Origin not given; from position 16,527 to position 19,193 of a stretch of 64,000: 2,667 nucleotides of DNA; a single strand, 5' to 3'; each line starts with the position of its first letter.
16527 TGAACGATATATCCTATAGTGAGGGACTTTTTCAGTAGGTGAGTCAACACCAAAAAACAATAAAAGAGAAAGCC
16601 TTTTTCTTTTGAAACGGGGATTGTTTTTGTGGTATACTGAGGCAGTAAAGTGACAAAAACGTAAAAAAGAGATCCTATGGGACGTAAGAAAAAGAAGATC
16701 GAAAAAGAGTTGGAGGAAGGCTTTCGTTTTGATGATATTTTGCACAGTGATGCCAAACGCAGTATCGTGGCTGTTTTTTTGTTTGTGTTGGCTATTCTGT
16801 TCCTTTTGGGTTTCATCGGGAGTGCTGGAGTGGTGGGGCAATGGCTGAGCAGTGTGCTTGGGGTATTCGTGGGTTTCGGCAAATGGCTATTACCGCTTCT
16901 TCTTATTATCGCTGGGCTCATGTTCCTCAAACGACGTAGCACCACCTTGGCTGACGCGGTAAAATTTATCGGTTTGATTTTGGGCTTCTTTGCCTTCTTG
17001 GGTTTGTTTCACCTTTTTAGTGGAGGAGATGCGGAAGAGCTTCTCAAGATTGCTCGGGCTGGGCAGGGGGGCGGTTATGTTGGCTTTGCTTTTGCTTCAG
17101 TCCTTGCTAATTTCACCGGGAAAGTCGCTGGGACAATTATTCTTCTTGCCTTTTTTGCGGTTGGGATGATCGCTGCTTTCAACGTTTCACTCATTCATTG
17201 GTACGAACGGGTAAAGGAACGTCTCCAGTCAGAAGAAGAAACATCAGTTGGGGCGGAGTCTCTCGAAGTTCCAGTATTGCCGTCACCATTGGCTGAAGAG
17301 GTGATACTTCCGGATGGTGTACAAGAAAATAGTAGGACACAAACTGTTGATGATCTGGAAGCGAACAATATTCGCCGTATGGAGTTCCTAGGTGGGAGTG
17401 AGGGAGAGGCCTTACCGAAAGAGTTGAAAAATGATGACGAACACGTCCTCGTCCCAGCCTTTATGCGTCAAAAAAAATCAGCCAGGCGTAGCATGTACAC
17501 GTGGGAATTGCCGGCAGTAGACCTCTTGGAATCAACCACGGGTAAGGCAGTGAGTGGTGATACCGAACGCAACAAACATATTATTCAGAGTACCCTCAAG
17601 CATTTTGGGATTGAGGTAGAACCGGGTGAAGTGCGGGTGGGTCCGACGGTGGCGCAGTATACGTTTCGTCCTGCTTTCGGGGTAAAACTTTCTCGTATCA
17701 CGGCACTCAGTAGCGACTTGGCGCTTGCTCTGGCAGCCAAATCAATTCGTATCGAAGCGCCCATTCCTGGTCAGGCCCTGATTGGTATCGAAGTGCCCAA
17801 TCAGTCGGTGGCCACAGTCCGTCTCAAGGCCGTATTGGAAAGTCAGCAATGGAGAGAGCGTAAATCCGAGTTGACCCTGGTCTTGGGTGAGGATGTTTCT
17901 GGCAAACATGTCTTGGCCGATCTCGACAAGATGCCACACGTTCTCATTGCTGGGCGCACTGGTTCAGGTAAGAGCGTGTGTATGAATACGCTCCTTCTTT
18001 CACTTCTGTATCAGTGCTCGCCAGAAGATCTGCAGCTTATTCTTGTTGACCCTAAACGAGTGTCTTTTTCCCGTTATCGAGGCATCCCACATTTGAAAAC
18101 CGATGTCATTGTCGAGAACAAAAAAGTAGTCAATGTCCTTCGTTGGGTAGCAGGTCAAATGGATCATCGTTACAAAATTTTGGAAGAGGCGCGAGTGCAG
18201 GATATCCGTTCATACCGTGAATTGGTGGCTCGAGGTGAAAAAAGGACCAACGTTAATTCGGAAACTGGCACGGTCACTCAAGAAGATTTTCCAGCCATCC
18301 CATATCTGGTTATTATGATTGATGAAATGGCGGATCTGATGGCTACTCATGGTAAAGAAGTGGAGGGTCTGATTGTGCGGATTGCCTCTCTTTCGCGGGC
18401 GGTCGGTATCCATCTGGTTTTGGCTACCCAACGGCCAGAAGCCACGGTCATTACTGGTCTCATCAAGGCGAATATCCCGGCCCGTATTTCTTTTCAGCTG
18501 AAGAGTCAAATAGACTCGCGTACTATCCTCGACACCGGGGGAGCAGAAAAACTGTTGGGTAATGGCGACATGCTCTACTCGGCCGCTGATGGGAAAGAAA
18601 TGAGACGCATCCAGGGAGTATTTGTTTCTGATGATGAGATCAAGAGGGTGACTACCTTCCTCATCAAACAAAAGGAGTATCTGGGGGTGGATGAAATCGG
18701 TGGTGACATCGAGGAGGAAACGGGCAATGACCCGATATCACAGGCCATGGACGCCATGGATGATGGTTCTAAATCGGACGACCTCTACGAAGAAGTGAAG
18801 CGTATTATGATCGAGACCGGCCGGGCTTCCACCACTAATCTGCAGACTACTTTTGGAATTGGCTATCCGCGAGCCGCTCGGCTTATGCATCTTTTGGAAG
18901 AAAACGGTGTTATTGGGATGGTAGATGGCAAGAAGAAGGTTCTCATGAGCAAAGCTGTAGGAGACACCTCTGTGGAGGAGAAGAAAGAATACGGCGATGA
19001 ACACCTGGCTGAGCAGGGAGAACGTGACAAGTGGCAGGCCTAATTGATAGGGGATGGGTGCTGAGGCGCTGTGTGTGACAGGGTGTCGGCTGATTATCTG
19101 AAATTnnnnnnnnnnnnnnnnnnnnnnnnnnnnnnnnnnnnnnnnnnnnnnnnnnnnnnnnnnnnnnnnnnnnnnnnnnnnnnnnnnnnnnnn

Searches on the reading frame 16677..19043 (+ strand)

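Call 77: search_protein_families(library=ncbifam, proteins=[window:16677-19043:+], max_evalue=0.00001)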
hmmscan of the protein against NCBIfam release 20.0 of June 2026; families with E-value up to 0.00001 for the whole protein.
window:16677-19043:+ (788 aa): 5 families
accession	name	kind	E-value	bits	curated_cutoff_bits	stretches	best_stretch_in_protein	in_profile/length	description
NF007615.0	PRK10263.1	equivalog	1.4e-120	404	1566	1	253-748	841-1339/1355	DNA translocase FtsK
TIGR03924.1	T7SS_EccC_a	equivalog_domain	1.2e-34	120.1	509.15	1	389-652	412-671/673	type VII secretion protein EccCa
TIGR03928.1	T7_EssCb_Firm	equivalog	3.2e-30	104.5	778.4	1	420-627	470-662/1296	type VII secretion protein EssC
TIGR03925.1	T7SS_EccC_b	equivalog_domain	1.2e-15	56.9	346.55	1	392-615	43-256/564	type VII secretion protein EccCb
NF041214.1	plasmid_TraB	equivalog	2.7e-11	42.7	800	1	421-618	250-419/639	plasmid transfer protein TraB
